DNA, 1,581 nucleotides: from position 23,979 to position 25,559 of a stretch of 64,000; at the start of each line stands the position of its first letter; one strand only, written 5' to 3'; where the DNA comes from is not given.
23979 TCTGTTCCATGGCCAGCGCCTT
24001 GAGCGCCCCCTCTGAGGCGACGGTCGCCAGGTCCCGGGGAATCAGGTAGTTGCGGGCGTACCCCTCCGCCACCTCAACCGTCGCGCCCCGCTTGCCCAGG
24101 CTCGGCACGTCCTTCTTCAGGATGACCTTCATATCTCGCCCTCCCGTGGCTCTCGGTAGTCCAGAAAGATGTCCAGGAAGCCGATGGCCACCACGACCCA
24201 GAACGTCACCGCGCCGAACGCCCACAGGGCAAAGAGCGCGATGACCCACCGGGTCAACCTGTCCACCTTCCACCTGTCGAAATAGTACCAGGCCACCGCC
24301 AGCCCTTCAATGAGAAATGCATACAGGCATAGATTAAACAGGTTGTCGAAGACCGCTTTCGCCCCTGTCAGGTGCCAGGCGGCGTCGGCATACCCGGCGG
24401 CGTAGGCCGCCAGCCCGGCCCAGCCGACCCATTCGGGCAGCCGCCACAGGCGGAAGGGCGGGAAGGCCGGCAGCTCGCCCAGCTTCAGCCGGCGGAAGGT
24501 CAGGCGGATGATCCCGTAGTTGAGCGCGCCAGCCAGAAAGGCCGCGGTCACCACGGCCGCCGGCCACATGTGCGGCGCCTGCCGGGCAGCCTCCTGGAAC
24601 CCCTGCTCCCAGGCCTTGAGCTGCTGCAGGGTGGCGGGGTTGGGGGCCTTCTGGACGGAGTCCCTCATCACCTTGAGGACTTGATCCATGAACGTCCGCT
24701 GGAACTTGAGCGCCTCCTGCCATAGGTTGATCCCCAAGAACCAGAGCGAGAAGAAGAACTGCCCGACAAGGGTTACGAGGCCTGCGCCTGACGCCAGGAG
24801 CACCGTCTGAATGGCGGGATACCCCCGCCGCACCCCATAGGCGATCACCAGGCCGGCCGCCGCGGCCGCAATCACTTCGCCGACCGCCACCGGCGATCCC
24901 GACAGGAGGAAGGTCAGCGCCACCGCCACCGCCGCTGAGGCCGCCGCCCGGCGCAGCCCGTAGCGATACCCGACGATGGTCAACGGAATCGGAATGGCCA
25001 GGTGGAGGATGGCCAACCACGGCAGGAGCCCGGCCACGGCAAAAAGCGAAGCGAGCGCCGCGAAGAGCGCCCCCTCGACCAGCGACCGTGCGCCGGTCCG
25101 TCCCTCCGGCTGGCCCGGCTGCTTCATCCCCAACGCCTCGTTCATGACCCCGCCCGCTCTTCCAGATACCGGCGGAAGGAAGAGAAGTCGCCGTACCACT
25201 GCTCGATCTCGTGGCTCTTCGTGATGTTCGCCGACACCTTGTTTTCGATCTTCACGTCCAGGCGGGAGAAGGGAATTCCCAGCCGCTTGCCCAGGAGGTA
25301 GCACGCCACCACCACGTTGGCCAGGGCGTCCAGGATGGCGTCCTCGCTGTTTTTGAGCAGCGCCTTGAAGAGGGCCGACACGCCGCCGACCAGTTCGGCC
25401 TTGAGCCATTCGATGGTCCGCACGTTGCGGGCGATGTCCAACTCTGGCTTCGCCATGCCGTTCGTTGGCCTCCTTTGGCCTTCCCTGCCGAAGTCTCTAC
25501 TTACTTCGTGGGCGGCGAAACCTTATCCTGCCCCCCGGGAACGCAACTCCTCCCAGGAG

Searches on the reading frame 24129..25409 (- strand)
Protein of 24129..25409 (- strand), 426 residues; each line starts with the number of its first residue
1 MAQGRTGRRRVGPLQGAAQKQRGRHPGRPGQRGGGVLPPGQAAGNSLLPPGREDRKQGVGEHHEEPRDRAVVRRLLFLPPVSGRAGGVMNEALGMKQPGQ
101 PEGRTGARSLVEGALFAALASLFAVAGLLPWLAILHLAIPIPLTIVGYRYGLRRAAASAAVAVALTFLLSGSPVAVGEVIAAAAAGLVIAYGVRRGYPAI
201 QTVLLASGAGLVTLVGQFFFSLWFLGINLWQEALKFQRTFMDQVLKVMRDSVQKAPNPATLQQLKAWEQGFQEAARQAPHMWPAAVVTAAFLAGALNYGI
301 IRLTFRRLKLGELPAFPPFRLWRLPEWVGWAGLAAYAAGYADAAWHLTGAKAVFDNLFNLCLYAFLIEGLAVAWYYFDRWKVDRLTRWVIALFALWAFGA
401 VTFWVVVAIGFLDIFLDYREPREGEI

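Call 61: search_protein_families(library=pfam, proteins=[window:24129-25409:-])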
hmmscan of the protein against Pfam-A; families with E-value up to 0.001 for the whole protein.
window:24129-25409:- (426 aa): 1 family
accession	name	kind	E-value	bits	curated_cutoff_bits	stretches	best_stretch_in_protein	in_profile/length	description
PF09991.14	DUF2232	-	2.9e-45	155.1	27.8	1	119-414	3-290/290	Predicted membrane protein (DUF2232)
